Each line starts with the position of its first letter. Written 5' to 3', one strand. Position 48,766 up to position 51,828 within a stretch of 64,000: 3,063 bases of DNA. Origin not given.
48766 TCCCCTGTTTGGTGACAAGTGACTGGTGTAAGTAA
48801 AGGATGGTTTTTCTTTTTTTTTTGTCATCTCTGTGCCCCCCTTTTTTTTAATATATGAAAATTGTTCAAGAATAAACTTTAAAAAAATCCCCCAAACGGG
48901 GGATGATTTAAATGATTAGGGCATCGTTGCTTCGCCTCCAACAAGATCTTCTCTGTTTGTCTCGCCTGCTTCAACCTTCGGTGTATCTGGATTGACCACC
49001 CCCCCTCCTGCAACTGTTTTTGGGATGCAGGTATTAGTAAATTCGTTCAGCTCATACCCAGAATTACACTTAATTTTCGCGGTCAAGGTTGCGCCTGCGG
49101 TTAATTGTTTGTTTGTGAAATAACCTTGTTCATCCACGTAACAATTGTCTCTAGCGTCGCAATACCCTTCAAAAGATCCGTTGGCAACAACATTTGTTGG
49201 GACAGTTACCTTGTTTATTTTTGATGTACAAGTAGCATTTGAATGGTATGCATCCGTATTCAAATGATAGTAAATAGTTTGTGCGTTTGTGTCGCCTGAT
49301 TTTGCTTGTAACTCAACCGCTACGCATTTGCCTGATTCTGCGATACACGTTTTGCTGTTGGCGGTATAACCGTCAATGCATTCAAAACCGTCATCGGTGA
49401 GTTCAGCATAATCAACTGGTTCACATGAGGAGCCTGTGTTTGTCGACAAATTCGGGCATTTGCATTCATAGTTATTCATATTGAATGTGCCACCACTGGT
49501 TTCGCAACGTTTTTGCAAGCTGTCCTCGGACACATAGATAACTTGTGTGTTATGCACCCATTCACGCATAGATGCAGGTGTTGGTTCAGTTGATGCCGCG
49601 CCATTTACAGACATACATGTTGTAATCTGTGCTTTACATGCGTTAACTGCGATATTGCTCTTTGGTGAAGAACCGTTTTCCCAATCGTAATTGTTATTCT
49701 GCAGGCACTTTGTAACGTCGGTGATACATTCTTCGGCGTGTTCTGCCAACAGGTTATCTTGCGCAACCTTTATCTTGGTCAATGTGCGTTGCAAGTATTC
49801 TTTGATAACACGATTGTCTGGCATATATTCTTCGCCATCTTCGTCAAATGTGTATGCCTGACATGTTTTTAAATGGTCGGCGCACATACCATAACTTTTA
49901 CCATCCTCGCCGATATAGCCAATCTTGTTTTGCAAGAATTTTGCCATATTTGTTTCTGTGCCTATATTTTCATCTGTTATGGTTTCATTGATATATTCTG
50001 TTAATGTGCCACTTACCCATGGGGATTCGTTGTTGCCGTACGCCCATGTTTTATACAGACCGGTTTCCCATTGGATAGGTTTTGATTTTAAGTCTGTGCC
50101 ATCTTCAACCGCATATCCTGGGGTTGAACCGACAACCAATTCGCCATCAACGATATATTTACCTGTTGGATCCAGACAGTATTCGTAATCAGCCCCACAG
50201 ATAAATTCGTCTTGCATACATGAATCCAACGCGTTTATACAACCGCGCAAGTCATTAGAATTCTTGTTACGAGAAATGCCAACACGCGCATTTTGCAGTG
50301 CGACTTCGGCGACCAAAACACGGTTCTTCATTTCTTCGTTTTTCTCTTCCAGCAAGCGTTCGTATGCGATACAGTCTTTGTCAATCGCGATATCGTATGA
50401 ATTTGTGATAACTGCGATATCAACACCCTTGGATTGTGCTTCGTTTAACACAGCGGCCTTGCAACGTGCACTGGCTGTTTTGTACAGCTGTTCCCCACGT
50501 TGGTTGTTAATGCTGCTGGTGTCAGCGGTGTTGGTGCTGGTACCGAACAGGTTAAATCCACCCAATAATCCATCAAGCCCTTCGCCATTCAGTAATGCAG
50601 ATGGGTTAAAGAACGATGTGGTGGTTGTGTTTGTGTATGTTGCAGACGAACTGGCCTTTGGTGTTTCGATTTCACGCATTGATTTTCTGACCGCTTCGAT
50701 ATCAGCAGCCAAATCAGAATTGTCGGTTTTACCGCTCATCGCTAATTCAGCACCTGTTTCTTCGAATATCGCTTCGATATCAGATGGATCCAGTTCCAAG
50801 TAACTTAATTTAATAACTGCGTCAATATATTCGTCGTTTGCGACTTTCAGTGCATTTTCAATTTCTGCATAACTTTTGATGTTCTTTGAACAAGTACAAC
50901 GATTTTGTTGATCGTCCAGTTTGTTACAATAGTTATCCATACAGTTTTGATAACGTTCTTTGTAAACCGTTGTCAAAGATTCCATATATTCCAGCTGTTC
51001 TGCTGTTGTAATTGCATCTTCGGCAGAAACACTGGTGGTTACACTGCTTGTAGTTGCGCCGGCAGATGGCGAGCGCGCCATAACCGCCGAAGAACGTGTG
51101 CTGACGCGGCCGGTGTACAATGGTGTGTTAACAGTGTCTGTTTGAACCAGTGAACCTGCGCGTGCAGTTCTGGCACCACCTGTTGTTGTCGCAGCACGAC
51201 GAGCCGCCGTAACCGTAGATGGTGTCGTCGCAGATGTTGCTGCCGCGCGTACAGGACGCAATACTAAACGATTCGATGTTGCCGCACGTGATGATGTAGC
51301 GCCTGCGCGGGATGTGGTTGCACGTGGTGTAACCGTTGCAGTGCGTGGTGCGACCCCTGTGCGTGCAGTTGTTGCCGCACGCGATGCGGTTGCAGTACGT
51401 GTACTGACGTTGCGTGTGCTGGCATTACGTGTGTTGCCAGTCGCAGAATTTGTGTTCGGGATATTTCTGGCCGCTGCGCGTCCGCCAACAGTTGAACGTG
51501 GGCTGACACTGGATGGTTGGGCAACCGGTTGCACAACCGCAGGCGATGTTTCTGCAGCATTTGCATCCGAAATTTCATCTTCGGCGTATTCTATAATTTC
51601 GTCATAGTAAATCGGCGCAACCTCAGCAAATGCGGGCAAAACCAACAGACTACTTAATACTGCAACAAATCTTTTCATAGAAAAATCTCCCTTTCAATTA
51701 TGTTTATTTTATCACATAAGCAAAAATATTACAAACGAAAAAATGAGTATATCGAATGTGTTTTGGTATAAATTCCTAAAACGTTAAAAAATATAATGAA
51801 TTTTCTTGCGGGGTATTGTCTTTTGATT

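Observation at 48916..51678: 920-aa secreted Cys-rich protein with a hypervariable-looking Arg/Ala/Thr/Ser repeat tract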

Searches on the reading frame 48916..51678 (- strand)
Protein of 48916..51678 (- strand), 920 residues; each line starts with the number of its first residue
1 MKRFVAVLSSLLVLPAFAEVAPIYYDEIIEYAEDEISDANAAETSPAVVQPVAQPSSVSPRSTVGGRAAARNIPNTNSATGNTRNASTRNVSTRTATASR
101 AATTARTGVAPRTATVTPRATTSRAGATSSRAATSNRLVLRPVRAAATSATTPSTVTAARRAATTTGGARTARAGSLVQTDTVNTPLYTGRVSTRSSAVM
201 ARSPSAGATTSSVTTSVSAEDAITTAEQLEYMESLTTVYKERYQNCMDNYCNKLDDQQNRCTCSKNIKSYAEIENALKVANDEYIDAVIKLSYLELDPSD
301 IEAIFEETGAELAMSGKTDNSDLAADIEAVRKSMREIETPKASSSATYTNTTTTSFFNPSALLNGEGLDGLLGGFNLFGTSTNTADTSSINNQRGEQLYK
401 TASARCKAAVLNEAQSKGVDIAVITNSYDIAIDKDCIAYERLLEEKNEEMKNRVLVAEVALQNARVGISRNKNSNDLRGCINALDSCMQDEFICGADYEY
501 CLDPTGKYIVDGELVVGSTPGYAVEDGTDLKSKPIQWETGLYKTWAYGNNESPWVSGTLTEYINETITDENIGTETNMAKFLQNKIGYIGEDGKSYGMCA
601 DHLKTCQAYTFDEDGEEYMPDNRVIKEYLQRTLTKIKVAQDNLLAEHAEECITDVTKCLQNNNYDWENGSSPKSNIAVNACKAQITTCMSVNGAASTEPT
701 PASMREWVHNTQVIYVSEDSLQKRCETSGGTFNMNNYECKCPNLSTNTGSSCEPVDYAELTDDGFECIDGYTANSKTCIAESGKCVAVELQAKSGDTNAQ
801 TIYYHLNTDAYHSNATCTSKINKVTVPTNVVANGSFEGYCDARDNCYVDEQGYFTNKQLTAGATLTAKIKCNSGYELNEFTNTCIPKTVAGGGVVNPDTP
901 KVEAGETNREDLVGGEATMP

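Call 5: search_protein_families(library=pfam, proteins=[window:48916-51678:-], max_evalue=1)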
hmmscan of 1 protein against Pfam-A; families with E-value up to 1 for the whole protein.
window:48916-51678:- (920 aa): 2 families
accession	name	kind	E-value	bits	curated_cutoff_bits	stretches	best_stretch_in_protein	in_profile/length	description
PF13948.11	DUF4215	-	0.12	13.2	27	1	869-887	2-20/47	Domain of unknown function (DUF4215)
PF06932.16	DUF1283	-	0.12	13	25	1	214-273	9-67/83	Protein of unknown function (DUF1283)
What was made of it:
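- On Listeria-Bacteroides repeat proteins (Pfam PF09479 Flg_new): No hit at E of 1 or below for the query (call 5).
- On Type V autotransporters: No autotransporter Pfam domain (call 5).
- Closest known: Modular surface proteins built from Listeria-Bacteroides repeats. Different: The query itself gives no Flg_new hit at E of 1 or below (call 5).
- The query's own C-terminal module gives no significant Pfam hit (best is DUF4215 at E = 0.12, call 5).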

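Call 6: search_protein_families(library=ncbifam, proteins=[window:48916-51678:-], max_evalue=1)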
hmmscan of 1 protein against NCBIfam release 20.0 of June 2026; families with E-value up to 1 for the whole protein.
window:48916-51678:- (920 aa): 1 family
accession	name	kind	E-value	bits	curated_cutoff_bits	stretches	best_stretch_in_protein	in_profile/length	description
NF010180.0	PRK13659.1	equivalog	0.0092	16.1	129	1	207-273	33-98/114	DUF1283 family protein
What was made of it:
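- On DUF1283 (PF06932 / NF010180) and DUF4215 (PF13948): DUF4215 scores 13.2 against 27 (calls 5, 6).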

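Call 7: find_homologous_proteins(query=window:48916-51678:-)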
Query window:48916-51678:- (920 aa): 1127 proteins with E <= 0.001 among 8000 candidates; the best 120 are listed.
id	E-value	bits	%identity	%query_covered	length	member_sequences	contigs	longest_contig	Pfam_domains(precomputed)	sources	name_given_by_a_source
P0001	0.0e+0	1873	93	100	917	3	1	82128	-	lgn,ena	-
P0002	0.0e+0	1712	85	100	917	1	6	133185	-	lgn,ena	-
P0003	0.0e+0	1322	69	99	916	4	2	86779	-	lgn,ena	-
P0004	2.4e-211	723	51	85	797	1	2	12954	-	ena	-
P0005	3.3e-210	719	50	85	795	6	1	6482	-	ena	-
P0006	1.7e-207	710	48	89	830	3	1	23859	-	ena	-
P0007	1.0e-205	704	52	77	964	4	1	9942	-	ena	-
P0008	1.6e-205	704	47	91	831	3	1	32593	-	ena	-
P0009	6.4e-205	702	50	85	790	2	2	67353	-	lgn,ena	-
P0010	1.2e-203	697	46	91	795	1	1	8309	-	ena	-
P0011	3.6e-203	696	49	85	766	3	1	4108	-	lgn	-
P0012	1.2e-197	678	49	77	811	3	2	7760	-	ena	-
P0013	7.1e-193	662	49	77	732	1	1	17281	-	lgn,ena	-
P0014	1.4e-190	654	47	86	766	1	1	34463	-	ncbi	-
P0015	1.2e-188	648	48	85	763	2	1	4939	-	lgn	-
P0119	7.9e-180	619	50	77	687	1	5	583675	-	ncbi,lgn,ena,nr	ncbi:MAG: hypothetical protein IJW84_00495 [Alphaproteobacteria bacterium]|nr:hypothetical protein [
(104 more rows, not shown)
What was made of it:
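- More than 1127 word-index hits, all unannotated (call 7).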

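Call 21: predict_structure(alignment_id=A1)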
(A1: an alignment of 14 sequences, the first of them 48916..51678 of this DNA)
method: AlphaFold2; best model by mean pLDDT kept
length: 920 residues; sequences in the alignment: 14
mean_pLDDT: 51.6   pTM: 0.28
mean pLDDT of the five models: 51.6, 50.6, 47.5, 43.4, 42.3
residues with pLDDT >= 90: 1; 70-90: 196; 50-70: 290; < 50: 433
segments of 3 or more residues with pLDDT < 50: 1-226, 251-264, 293-296, 312-320, 333-399, 464-475, 516-548, 550-557, 570-574, 713-719, 890-920
pLDDT, mean of each block of 10 residues (from residue 1): 39 35 31 29 29 28 26 27 27 25 25 29 26 28 26 26 25 27 30 28 26 26 47 71 64 42 49 59 61 50 54 44 53 43 27 32 38 33 30 44 66 72 66 61 63 62 47 50 68 53 56 47 29 30 46 50 58 53 68 65 61 51 65 67 62 76 70 77 73 55 69 50 71 70 69 73 73 73 82 62 85 87 76 79 83 78 80 77 68 44 37 35
secondary structure, 60 per line:
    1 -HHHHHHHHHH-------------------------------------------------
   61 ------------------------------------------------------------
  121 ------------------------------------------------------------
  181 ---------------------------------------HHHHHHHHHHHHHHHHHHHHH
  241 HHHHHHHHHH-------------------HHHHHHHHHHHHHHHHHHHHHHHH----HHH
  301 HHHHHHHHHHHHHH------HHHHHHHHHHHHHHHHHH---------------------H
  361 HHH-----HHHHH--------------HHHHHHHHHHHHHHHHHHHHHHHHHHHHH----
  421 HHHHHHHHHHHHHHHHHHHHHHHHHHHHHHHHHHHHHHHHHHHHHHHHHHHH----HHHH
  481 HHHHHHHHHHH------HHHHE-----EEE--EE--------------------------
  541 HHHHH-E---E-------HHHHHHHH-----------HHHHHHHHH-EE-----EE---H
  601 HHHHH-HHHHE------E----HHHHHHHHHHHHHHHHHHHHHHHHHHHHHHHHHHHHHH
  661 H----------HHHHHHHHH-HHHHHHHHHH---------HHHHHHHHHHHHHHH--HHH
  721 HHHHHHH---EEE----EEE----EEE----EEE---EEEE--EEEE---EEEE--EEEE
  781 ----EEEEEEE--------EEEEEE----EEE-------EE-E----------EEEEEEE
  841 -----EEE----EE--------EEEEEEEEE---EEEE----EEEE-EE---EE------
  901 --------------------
elements in order (helices of 4 or more, strands of 3 or more residues): H2-11 H220-250 H270-293 H298-314 H321-338 H360-363 H369-373 H388-416 H421-472 H477-491 H498-501 E508-510 H541-545 H559-566 H578-586 H600-605 H607-610 H623-661 H672-680 H682-691 H701-715 H718-727 E731-733 E738-740 E745-747 E752-754 E758-761 E764-767 E771-774 E777-780 E785-791 E800-805 E810-812 E834-840 E846-848 E863-871 E875-878 E883-886
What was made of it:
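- Tried and rejected: The first AF2 model (14 sequences) was too poor to use, with pLDDT 51.6 (call 21).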

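Call 34: find_encoding_contigs(protein=P0001, flank=6000, max_places=3)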
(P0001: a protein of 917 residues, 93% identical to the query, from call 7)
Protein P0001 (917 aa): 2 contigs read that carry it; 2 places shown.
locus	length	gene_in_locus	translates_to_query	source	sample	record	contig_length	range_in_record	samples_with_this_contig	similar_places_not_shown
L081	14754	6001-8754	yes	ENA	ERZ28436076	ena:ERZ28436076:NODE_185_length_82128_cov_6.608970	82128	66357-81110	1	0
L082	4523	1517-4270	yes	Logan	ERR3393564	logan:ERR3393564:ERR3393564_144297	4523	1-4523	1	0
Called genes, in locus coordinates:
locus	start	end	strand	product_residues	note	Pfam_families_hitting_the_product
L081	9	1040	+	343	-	PF13406:SLT_2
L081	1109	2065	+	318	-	PF00765:Autoind_synth (weak), PF13444:Acetyltransf_5, PF21926:FeeM (weak)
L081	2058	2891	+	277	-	PF01553:Acyltransferase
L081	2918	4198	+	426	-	PF00587:tRNA-synt_2b, PF03129:HGTP_anticodon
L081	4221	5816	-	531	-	PF13091:PLDc_2, PF00614:PLDc (weak)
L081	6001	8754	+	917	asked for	-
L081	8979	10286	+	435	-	PF05697:Trigger_N, PF00254:FKBP_C, PF05698:Trigger_C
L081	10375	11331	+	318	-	-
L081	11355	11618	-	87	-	-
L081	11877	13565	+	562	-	PF00575:S1 (weak), PF00575:S1, PF00575:S1, PF23459:S1_RRP5 (weak), PF00575:S1, PF23459:S1_RRP5 (weak), PF00575:S1, PF23459:S1_RRP5, +3 more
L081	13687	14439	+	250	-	-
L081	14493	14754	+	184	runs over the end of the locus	PF06414:Zeta_toxin, PF13671:AAA_33, PF00406:ADK, PF13207:AAA_17, PF13238:AAA_18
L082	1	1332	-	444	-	?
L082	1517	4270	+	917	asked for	-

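Call 38: find_encoding_contigs(protein=P0002, flank=6000, max_places=2)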
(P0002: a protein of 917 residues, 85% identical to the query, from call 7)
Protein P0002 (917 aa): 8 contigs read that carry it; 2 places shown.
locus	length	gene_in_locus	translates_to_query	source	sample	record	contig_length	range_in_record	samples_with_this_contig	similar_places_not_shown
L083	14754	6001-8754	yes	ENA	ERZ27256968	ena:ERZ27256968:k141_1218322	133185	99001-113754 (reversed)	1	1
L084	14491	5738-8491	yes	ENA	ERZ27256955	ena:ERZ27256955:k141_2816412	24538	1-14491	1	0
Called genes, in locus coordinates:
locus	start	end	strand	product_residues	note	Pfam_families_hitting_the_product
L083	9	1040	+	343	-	PF13406:SLT_2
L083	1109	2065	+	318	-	PF00765:Autoind_synth (weak), PF13444:Acetyltransf_5, PF21926:FeeM (weak)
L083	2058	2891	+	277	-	PF01553:Acyltransferase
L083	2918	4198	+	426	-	PF00587:tRNA-synt_2b, PF03129:HGTP_anticodon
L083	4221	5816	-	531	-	PF13091:PLDc_2, PF00614:PLDc (weak)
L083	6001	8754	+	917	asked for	-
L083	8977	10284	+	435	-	PF05697:Trigger_N, PF00254:FKBP_C, PF05698:Trigger_C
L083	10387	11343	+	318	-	-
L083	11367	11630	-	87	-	-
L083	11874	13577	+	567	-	PF00575:S1 (weak), PF00575:S1, PF00575:S1, PF23459:S1_RRP5 (weak), PF00575:S1, PF23459:S1_RRP5 (weak), PF00575:S1, PF23459:S1_RRP5, +3 more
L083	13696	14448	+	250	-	-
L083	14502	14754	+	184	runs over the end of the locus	PF06414:Zeta_toxin, PF13671:AAA_33, PF00406:ADK, PF13207:AAA_17, PF13238:AAA_18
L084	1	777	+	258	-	?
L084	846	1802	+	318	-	PF00765:Autoind_synth (weak), PF13444:Acetyltransf_5, PF21926:FeeM (weak)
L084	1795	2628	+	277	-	PF01553:Acyltransferase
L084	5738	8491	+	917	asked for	-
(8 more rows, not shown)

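Call 39: find_encoding_contigs(protein=P0003, flank=6000, max_places=2)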
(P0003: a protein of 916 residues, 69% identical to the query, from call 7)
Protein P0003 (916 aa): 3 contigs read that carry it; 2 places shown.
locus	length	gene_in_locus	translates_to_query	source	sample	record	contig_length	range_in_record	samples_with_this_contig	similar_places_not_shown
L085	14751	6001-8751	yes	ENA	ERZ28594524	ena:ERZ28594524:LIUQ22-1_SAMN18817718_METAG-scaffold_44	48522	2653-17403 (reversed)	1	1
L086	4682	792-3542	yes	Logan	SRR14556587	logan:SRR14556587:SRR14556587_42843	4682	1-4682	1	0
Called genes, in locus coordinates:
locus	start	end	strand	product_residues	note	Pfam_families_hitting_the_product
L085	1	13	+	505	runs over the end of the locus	PF17251:Pom (weak)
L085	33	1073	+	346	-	PF13406:SLT_2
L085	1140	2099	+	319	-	PF00765:Autoind_synth (weak), PF13444:Acetyltransf_5, PF21926:FeeM (weak)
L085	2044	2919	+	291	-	PF01553:Acyltransferase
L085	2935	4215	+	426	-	PF00587:tRNA-synt_2b, PF03129:HGTP_anticodon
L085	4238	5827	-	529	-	PF13091:PLDc_2, PF00614:PLDc (weak)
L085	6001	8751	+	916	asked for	-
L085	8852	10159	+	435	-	PF05697:Trigger_N, PF00254:FKBP_C, PF05698:Trigger_C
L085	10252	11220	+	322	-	-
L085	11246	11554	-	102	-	-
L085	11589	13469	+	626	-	PF00575:S1 (weak), PF00575:S1, PF00575:S1, PF23459:S1_RRP5 (weak), PF00575:S1, PF23459:S1_RRP5 (weak), PF00575:S1, PF23459:S1_RRP5 (weak), +4 more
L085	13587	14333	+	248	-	-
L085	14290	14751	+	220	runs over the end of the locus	PF06414:Zeta_toxin (faint), PF13238:AAA_18 (weak), PF13671:AAA_33, PF00406:ADK, PF13207:AAA_17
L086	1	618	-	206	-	?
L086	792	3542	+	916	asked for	-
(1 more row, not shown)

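Call 60: find_encoding_contigs(protein=P0119, flank=10000, max_places=2)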
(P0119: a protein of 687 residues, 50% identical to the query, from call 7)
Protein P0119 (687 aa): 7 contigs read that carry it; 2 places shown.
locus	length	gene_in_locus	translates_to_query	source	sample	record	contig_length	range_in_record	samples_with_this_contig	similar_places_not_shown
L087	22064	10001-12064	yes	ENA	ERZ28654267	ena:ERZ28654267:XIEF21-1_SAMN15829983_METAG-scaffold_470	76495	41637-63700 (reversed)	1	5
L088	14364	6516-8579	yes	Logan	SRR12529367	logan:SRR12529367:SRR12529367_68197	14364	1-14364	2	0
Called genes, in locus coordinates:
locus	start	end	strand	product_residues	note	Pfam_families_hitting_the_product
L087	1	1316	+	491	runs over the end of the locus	PF01336:tRNA_anti-codon, PF00152:tRNA-synt_2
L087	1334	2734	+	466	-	-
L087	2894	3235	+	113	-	PF00313:CSD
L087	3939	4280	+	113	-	PF07699:Ephrin_rec_like (weak)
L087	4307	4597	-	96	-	PF18291:HU-HIG, PF00216:Bac_DNA_binding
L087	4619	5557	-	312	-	PF00108:Thiolase_N (weak), PF08545:ACP_syn_III, PF08541:ACP_syn_III_C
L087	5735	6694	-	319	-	PF11899:DUF3419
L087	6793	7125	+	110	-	-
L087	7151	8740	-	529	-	PF13091:PLDc_2, PF00614:PLDc (weak)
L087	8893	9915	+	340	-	PF01073:3Beta_HSD, PF01370:Epimerase, PF02719:Polysacc_synt_2, PF04321:RmlD_sub_bind, PF13460:NAD_binding_10 (weak), PF16363:GDP_Man_Dehyd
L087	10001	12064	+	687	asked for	-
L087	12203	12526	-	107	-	PF01541:GIY-YIG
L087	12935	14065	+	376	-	-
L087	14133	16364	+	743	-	PF00521:DNA_topoisoIV, PF03989:DNA_gyraseA_C (faint)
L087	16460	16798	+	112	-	PF01250:Ribosomal_S6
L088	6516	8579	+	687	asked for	-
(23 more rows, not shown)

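Call 68: search_protein_families(library=pfam, alignment_id=A4, max_evalue=1)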
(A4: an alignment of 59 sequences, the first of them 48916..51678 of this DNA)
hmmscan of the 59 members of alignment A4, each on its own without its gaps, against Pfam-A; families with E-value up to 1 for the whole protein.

A. member 1, window:48916-51678:- (920 aa): 2 families
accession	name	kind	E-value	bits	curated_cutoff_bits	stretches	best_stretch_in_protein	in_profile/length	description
PF13948.11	DUF4215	-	0.12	13.2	27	1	869-887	2-20/47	Domain of unknown function (DUF4215)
PF06932.16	DUF1283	-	0.12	13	25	1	214-273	9-67/83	Protein of unknown function (DUF1283)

B. families by the number of members that match (of 59 scanned): 63 families (the first 25 are shown)
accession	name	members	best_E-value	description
PF13093.11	FTA4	11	0.0012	Kinetochore complex Fta4 of Sim4 subunit, or CENP-50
PF07216.17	LcrG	6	0.0058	LcrG protein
PF20845.2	Pcf11_helical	4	0.013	Pre-mRNA cleavage complex 2 protein Pcf11, alpha-helical domain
PF21899.1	Tal_Pri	3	0.17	Tarsal-less (Tal)/polished rice (Pri) peptide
PF02185.22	HR1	2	0.013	Hr1 repeat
PF02222.28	ATP-grasp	2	0.025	ATP-grasp domain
PF02252.23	PA28_C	2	0.029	Proteasome activator PA28, C-terminal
PF16839.10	Antimicrobial25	2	0.077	Nematode antimicrobial peptide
PF01480.22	PWI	2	0.095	PWI domain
PF09479.16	Flg_new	1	3.1e-08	Listeria-Bacteroides repeat domain (List_Bact_rpt)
PF07699.19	Ephrin_rec_like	1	3.3e-06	Tyrosine-protein kinase ephrin type A/B receptor-like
PF06422.18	PDR_CDR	1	0.011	CDR ABC transporter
PF04598.17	Gasdermin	1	0.012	Gasdermin pore forming domain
PF10303.14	DUF2408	1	0.017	Protein of unknown function (DUF2408)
PF20379.3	DUF6674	1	0.02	Family of unknown function (DUF6674)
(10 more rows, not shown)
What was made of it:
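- On Listeria-Bacteroides repeat proteins (Pfam PF09479 Flg_new): One of 59 family members hits at 3.1e-8 (call 68).
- Closest known: Cys-rich variable surface proteins with furin-like or ephrin-receptor-like repeats. Same: One member hits Ephrin_rec_like at 3e-6 (call 68).
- Flg_new at 3e-8 and Ephrin_rec_like at 3e-6 (call 68).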
